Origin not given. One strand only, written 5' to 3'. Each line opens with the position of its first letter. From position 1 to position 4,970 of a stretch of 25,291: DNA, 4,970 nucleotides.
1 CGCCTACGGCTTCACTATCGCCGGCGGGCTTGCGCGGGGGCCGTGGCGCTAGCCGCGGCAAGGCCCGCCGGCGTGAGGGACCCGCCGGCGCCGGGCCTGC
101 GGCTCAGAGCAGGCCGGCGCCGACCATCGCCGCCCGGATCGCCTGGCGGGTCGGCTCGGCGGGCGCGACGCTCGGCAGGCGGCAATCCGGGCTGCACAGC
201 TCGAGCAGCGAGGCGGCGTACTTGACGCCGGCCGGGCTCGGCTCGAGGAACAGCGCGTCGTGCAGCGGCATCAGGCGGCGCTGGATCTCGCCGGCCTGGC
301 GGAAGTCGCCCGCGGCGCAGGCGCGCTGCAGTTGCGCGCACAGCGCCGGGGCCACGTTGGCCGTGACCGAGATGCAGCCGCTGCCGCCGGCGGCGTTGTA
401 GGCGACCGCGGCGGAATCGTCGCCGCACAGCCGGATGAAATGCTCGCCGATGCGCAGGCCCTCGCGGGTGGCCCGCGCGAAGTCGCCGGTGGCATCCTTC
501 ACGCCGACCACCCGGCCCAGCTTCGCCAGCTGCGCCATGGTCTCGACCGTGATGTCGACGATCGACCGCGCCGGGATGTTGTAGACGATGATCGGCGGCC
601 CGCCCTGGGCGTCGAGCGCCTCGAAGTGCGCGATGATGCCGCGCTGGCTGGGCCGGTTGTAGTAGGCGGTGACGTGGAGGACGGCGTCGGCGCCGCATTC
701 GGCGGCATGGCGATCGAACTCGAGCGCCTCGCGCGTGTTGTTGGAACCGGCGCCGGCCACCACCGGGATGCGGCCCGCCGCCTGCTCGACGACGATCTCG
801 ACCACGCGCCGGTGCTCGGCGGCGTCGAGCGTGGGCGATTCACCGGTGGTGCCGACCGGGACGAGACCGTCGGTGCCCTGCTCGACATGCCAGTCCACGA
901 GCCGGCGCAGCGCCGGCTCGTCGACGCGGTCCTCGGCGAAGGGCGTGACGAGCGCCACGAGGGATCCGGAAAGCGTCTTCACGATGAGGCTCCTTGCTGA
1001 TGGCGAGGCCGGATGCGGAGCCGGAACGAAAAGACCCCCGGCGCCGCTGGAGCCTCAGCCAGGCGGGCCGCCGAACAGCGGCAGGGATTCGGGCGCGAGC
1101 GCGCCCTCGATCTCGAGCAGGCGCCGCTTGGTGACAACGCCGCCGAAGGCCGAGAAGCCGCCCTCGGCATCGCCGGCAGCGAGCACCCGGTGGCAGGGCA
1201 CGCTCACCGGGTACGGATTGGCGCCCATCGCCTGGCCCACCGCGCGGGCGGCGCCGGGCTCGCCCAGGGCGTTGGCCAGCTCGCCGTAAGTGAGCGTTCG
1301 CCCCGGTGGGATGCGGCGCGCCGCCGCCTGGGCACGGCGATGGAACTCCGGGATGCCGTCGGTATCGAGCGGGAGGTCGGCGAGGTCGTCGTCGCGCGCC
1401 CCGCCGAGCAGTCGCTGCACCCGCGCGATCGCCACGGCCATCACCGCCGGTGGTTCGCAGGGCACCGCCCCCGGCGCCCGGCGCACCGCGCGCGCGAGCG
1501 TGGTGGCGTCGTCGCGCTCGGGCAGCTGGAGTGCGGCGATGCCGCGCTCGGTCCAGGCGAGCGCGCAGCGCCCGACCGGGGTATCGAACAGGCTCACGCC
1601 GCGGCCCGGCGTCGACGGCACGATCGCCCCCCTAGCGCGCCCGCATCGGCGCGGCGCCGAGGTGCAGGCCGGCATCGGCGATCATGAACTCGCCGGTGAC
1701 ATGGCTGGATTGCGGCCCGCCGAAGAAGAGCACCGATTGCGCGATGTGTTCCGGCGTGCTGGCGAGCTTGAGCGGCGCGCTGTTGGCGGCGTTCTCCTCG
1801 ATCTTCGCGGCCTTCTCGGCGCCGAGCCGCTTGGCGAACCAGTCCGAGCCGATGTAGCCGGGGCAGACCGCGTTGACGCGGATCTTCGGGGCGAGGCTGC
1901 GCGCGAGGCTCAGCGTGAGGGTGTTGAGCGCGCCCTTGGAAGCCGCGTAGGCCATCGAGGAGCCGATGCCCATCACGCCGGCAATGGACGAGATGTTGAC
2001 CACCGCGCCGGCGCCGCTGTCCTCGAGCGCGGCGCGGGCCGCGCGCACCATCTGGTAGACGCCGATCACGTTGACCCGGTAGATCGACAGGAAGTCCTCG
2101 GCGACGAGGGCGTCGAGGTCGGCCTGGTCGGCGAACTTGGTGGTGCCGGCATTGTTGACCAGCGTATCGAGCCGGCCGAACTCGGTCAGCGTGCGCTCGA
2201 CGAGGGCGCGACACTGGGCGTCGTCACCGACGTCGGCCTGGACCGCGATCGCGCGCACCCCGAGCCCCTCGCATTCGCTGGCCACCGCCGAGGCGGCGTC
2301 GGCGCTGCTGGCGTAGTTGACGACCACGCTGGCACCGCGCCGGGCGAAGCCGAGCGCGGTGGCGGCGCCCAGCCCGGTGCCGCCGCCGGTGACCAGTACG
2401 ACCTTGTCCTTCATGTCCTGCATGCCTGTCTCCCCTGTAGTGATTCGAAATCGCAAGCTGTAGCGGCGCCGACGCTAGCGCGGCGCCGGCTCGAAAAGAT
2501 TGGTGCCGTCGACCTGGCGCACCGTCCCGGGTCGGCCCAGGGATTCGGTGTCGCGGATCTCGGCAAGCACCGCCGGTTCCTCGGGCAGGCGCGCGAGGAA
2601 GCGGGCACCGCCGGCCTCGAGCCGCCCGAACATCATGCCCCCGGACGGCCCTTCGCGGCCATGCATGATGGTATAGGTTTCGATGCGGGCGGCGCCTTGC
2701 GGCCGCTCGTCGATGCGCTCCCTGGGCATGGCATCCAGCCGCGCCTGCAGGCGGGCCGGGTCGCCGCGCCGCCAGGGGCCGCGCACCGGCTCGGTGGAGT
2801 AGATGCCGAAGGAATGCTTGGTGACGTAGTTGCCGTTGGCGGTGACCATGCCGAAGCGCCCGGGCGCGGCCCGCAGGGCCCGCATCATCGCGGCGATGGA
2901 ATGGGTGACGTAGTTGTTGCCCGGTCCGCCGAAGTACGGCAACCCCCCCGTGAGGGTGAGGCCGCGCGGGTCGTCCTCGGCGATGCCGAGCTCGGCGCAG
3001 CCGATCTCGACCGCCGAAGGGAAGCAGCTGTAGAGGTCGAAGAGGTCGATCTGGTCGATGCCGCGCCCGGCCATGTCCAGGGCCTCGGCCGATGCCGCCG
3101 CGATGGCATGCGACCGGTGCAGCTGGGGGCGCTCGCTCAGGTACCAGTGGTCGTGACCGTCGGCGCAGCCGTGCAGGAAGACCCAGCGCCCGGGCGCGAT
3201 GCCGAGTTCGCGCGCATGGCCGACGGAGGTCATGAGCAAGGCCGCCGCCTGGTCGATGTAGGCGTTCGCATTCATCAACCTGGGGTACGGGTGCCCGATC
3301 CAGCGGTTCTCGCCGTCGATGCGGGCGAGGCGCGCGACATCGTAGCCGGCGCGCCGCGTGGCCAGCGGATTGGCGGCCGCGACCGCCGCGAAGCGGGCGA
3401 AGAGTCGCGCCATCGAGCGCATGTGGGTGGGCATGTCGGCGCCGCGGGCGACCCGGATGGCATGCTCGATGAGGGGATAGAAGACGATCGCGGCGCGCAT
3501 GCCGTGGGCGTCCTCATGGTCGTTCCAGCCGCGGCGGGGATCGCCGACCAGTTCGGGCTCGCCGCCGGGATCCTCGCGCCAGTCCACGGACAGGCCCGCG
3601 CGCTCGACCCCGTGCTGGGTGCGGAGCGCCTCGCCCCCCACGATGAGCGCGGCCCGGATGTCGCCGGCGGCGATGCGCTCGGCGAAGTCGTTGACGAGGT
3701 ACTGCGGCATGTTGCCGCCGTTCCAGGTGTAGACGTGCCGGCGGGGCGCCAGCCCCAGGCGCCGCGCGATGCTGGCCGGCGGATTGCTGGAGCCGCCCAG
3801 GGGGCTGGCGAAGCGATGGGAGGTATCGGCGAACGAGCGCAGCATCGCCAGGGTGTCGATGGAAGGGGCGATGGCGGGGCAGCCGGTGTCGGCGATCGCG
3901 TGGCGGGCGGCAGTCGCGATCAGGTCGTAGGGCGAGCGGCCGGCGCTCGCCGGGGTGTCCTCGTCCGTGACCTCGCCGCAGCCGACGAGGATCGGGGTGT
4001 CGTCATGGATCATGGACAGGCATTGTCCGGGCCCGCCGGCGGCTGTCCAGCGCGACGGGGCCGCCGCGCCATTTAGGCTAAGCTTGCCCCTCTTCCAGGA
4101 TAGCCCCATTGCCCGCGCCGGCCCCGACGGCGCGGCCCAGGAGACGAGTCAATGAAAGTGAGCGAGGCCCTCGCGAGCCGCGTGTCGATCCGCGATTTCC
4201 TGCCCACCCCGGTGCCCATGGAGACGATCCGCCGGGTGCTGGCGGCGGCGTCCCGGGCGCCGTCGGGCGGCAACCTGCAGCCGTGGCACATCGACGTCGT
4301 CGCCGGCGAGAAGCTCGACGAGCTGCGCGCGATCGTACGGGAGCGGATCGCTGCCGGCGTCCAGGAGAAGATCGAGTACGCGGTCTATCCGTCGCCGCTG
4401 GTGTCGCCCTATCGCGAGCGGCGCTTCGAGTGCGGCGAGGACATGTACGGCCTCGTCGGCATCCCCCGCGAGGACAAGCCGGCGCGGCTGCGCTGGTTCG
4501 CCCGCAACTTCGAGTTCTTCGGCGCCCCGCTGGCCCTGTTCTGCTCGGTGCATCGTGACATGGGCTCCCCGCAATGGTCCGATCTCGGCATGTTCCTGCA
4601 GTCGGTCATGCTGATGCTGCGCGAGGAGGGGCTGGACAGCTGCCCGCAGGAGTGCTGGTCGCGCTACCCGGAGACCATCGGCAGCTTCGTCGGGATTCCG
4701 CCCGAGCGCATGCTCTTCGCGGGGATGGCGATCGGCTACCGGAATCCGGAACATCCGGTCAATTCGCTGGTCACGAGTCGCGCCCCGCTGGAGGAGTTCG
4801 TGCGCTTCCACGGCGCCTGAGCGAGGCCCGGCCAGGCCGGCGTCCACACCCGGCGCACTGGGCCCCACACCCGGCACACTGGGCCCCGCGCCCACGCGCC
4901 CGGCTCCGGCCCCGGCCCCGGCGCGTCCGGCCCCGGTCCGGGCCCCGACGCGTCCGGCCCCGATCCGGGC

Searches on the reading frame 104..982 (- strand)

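Call 10: search_protein_families(library=pfam, proteins=[window:104-982:-], max_evalue=0.001)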
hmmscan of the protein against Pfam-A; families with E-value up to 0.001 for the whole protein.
window:104-982:- (292 aa): 1 family
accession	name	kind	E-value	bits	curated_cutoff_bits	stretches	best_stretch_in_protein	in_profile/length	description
PF00701.28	DHDPS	-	2.1e-85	286.4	22.1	1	4-285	2-285/289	Dihydrodipicolinate synthetase family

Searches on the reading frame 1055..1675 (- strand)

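Call 10: search_protein_families(library=pfam, proteins=[window:1055-1675:-], max_evalue=0.001)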
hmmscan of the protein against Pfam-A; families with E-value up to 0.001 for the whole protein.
window:1055-1675:- (206 aa): 1 family
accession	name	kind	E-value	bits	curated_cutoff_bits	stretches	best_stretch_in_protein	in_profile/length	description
PF01035.26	DNA_binding_1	-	4.5e-28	97.3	27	1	110-191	1-80/81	6-O-methylguanine DNA methyltransferase, DNA binding domain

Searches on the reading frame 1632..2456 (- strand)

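Call 10: search_protein_families(library=pfam, proteins=[window:1632-2456:-], max_evalue=0.001)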
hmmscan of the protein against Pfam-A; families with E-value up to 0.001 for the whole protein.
window:1632-2456:- (274 aa): 3 families
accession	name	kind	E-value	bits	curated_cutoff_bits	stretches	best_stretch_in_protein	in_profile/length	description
PF13561.12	adh_short_C2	-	3.6e-52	177.7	27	1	27-265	6-236/236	Enoyl-(Acyl carrier protein) reductase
PF00106.31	adh_short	-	1.1e-51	175.6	26.6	1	18-209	1-189/195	short chain dehydrogenase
PF08659.16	KR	-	5.7e-15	56.1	22.6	1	20-187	3-166/180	KR domain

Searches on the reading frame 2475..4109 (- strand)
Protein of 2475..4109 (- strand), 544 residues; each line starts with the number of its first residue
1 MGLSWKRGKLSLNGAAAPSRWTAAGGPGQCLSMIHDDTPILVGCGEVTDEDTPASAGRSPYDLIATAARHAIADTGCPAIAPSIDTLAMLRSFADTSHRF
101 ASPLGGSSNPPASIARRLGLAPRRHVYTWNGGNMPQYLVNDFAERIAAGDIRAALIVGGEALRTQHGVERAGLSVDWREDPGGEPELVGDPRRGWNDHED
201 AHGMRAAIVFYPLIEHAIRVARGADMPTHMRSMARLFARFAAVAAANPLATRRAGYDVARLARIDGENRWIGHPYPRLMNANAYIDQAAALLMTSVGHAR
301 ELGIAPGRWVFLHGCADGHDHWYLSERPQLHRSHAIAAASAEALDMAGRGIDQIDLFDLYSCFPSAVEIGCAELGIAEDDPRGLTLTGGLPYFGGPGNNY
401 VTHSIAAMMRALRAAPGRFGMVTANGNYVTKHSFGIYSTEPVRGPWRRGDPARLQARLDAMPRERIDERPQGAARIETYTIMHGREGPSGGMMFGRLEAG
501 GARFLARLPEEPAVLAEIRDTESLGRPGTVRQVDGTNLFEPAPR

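Call 10: search_protein_families(library=pfam, proteins=[window:2475-4109:-], max_evalue=0.001)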
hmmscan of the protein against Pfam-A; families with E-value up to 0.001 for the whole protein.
window:2475-4109:- (544 aa): 2 families
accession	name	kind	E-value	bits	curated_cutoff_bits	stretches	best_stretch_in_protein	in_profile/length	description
PF18313.7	TLP1_add_C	-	3.6e-13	49.7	26.1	1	454-532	2-80/83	Thiolase-like protein type 1 additional C-terminal domain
PF22691.2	Thiolase_C_1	-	6.5e-07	29.6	28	1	317-379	2-63/144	Thiolase C-terminal domain-like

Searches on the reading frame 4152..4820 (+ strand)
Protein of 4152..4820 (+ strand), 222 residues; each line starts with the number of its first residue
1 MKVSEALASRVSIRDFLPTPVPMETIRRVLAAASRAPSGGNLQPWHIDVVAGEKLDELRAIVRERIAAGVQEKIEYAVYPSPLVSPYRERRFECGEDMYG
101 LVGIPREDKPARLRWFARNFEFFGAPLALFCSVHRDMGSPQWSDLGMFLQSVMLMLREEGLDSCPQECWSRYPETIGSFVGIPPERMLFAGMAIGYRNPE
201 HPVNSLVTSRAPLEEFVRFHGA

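Call 10: search_protein_families(library=pfam, proteins=[window:4152-4820:+], max_evalue=0.001)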
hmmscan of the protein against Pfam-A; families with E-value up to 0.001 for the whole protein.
window:4152-4820:+ (222 aa): 2 families
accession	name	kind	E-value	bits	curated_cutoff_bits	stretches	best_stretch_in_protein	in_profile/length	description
PF00881.29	Nitroreductase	-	1e-27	97.8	23.5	1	8-196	2-167/167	Nitroreductase family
PF14512.11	TM1586_NiRdase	-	5.3e-05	23.4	27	0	24-54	158-188/215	Putative TM nitroreductase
